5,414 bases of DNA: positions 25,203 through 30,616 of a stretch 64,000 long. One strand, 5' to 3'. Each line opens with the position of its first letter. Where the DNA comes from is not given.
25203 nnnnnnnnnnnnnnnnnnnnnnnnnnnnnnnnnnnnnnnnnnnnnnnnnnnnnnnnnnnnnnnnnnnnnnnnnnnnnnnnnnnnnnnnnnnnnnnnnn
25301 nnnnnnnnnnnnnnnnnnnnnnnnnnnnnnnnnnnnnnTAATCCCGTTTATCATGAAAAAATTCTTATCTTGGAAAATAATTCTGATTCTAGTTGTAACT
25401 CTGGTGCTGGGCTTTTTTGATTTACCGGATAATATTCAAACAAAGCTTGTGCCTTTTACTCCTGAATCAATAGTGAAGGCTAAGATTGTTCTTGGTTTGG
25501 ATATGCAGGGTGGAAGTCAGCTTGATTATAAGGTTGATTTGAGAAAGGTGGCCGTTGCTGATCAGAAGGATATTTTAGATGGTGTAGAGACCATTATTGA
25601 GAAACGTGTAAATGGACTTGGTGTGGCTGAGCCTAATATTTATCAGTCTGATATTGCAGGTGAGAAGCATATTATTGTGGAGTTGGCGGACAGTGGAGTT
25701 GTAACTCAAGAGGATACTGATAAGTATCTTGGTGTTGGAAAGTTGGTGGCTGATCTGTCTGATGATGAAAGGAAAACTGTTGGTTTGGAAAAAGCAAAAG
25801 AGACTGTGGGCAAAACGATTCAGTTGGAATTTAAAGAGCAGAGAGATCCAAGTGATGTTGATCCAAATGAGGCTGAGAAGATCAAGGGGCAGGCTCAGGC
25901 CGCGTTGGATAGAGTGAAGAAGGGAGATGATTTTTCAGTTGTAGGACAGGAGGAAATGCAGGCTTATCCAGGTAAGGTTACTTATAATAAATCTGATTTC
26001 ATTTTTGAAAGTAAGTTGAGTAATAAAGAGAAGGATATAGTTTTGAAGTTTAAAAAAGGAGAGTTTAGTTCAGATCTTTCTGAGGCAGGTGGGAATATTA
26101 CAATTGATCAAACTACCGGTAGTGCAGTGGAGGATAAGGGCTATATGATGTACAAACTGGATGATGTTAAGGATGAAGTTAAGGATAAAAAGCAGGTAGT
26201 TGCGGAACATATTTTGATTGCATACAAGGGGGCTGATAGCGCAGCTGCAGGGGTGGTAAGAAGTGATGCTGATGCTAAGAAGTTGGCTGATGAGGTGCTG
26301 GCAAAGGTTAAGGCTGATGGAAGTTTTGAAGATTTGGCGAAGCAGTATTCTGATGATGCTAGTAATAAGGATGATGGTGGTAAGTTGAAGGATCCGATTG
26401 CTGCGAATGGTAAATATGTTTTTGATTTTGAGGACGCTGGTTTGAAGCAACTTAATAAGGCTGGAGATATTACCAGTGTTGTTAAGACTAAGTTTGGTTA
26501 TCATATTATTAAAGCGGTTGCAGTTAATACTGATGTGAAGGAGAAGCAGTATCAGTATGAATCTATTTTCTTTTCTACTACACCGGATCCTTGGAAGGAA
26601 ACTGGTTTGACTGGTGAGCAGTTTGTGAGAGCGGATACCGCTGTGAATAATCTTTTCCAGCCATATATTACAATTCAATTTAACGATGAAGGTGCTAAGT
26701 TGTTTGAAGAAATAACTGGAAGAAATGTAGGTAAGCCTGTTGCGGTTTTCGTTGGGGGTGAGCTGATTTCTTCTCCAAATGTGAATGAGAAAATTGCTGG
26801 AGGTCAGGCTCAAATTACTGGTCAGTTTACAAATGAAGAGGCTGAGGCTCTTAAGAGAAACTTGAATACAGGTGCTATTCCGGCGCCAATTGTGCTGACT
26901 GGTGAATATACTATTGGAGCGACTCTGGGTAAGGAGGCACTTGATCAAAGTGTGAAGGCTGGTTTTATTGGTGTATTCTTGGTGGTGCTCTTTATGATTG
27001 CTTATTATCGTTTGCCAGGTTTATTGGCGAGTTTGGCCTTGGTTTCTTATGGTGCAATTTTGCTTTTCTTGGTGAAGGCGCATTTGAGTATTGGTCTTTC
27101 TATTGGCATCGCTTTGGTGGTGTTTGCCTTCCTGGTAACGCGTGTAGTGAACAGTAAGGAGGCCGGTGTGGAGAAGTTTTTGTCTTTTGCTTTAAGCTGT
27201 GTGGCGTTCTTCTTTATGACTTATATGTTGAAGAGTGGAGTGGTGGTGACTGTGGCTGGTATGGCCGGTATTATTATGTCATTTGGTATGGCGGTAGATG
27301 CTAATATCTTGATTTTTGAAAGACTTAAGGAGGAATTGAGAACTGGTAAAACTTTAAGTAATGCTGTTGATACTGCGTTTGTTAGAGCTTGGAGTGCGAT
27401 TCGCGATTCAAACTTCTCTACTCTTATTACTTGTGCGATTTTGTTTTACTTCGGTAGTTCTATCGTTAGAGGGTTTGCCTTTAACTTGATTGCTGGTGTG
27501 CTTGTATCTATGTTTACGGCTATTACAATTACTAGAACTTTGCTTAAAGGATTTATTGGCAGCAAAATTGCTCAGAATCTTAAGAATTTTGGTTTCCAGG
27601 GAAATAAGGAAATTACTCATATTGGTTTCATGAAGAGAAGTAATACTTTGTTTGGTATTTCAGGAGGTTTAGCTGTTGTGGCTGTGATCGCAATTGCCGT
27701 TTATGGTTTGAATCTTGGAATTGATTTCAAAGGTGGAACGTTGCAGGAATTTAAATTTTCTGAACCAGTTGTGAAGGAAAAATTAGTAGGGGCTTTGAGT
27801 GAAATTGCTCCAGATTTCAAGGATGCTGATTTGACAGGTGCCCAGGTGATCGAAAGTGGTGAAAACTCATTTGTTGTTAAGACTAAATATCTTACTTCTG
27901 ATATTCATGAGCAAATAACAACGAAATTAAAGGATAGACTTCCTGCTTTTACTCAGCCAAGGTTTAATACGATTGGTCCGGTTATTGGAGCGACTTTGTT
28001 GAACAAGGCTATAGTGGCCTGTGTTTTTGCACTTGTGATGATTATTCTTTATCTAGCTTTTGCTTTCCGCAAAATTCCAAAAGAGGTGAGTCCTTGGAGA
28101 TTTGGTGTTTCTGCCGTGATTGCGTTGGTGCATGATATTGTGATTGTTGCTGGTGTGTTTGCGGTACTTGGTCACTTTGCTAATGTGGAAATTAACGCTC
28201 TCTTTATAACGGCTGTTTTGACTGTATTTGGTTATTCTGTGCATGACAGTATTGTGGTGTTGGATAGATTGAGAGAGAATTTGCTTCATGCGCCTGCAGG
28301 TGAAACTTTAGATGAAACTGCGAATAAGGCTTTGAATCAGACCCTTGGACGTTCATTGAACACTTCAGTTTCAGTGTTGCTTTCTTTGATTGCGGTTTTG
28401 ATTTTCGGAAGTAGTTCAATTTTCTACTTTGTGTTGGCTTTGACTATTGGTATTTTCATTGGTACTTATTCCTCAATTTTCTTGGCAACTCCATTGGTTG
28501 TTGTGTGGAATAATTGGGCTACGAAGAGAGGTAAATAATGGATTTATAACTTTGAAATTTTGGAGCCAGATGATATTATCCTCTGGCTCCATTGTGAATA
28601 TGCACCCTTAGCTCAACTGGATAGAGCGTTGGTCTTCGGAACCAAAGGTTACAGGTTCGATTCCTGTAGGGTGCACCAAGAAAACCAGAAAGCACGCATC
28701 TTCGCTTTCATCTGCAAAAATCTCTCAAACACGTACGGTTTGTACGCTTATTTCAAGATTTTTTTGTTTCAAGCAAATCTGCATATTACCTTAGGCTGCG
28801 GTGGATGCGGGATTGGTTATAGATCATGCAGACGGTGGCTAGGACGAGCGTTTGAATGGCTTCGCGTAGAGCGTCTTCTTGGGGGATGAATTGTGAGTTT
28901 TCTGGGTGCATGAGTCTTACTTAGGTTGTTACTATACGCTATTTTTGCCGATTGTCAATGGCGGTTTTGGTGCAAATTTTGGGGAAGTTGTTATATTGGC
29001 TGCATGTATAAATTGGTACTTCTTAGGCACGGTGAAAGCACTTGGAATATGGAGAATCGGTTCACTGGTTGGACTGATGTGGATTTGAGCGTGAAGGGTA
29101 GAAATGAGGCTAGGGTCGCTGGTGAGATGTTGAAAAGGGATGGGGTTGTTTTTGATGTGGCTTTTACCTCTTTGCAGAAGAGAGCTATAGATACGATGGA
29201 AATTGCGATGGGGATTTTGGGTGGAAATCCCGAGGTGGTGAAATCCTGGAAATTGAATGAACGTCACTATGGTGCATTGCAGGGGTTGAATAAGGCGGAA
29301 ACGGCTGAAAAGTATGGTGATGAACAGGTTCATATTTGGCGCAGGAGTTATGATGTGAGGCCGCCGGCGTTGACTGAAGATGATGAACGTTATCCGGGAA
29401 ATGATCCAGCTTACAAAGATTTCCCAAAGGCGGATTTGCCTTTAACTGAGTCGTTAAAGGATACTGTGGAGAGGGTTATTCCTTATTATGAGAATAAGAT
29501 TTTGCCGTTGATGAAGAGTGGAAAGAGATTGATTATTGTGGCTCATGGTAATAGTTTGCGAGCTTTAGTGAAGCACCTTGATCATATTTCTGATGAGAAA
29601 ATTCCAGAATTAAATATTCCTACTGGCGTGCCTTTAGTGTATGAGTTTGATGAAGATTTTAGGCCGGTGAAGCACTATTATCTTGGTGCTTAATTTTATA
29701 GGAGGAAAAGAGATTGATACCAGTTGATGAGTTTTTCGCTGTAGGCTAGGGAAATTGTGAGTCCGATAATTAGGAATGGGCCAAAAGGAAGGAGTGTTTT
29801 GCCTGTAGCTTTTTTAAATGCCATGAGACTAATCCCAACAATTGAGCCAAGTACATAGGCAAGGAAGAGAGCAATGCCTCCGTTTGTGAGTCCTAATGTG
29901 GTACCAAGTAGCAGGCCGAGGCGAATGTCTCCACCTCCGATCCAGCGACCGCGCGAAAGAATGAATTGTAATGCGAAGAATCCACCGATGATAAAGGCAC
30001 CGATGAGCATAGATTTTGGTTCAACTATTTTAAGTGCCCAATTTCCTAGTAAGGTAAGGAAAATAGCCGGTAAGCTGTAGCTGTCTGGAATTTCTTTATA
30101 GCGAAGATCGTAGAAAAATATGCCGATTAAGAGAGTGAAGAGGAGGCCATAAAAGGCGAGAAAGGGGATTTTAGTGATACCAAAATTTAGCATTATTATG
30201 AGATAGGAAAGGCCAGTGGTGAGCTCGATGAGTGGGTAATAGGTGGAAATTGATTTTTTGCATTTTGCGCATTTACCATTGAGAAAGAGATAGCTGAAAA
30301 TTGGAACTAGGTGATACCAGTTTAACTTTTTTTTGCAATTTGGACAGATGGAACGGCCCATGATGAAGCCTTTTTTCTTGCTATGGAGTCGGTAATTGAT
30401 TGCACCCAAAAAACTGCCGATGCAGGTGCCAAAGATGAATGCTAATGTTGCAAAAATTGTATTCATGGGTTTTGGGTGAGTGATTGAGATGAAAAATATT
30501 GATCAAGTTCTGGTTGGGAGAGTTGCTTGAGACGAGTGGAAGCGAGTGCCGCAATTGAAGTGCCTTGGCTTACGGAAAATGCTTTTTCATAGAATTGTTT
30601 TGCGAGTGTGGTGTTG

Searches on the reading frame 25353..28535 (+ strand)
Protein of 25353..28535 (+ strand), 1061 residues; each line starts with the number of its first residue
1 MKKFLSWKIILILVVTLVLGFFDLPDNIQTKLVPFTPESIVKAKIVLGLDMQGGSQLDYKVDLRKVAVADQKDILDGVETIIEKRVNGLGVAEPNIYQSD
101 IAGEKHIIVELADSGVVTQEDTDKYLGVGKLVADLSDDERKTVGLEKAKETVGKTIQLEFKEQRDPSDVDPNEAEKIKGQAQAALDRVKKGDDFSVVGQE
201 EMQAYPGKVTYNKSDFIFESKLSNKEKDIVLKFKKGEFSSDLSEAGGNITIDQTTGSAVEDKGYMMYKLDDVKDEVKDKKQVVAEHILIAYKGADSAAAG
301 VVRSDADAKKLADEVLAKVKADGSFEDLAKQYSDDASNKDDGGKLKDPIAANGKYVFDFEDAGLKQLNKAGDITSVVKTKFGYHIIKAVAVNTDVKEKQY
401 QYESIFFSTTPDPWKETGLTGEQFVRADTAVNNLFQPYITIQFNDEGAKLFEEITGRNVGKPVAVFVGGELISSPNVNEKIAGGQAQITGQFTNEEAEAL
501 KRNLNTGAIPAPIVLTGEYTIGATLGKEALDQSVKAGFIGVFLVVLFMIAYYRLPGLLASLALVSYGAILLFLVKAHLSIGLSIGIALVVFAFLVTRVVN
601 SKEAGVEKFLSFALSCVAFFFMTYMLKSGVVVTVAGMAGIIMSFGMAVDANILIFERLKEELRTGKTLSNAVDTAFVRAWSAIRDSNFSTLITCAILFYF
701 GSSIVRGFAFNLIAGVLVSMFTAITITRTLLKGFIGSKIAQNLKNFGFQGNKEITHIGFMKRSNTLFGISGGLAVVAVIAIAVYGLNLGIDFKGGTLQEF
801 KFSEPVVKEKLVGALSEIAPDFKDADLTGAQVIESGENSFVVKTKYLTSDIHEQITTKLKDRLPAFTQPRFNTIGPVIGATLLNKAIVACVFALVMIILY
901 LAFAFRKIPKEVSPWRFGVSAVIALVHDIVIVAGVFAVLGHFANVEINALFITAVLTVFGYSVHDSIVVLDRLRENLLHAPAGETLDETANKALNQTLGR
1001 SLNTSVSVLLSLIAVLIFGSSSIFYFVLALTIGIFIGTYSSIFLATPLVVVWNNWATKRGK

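Call 98: search_protein_families(library=pfam, proteins=[window:25353-28535:+], max_evalue=0.0001)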
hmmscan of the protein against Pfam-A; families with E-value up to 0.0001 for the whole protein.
window:25353-28535:+ (1061 aa): 7 families
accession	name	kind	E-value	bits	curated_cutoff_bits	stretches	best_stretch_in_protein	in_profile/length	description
PF02355.23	SecD_SecF_C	-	3.8e-59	199.7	20.5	2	856-1054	3-188/189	Protein export membrane protein SecD/SecF, C-terminal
PF22599.2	SecDF_P1_head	-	2.5e-25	89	27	1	416-511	18-114/114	SecDF, P1 head subdomain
PF13616.12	Rotamase_3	-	5.8e-23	82.1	22.5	1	267-389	4-113/116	PPIC-type PPIASE domain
PF00639.27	Rotamase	-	1.8e-18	67.8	21.7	1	286-388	1-95/97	PPIC-type PPIASE domain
PF07549.19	Sec_GG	-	7.9e-11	41.6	20.3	1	779-806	1-28/28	SecD/SecF GG Motif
PF21760.3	SecD_1st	-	1.2e-09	37.9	27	1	78-113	4-36/60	Protein translocase subunit SecDF, P1 domain, N-terminal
PF03176.21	MMPL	-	4.2e-07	29.7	20.5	1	611-737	180-304/333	MMPL family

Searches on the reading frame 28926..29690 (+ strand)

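Call 98: search_protein_families(library=pfam, proteins=[window:28926-29690:+], max_evalue=0.0001)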
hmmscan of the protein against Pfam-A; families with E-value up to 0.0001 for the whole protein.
window:28926-29690:+ (255 aa): 1 family
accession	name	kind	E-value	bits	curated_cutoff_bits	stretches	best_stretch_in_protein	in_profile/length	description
PF00300.27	His_Phos_1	-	2.5e-35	122.3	21.7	2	30-151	1-117/194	Histidine phosphatase superfamily (branch 1)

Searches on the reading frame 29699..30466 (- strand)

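Call 98: search_protein_families(library=pfam, proteins=[window:29699-30466:-], max_evalue=0.0001)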
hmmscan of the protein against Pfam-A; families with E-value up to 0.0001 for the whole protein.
window:29699-30466:- (256 aa): 2 families
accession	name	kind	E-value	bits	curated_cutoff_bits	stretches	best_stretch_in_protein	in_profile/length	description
PF06750.18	A24_N_bact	-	7e-28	97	23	1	11-95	1-84/84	Bacterial Peptidase A24 N-terminal domain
PF01478.23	Peptidase_A24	-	6.3e-13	49.5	26.5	1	108-212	2-104/104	Type IV leader peptidase family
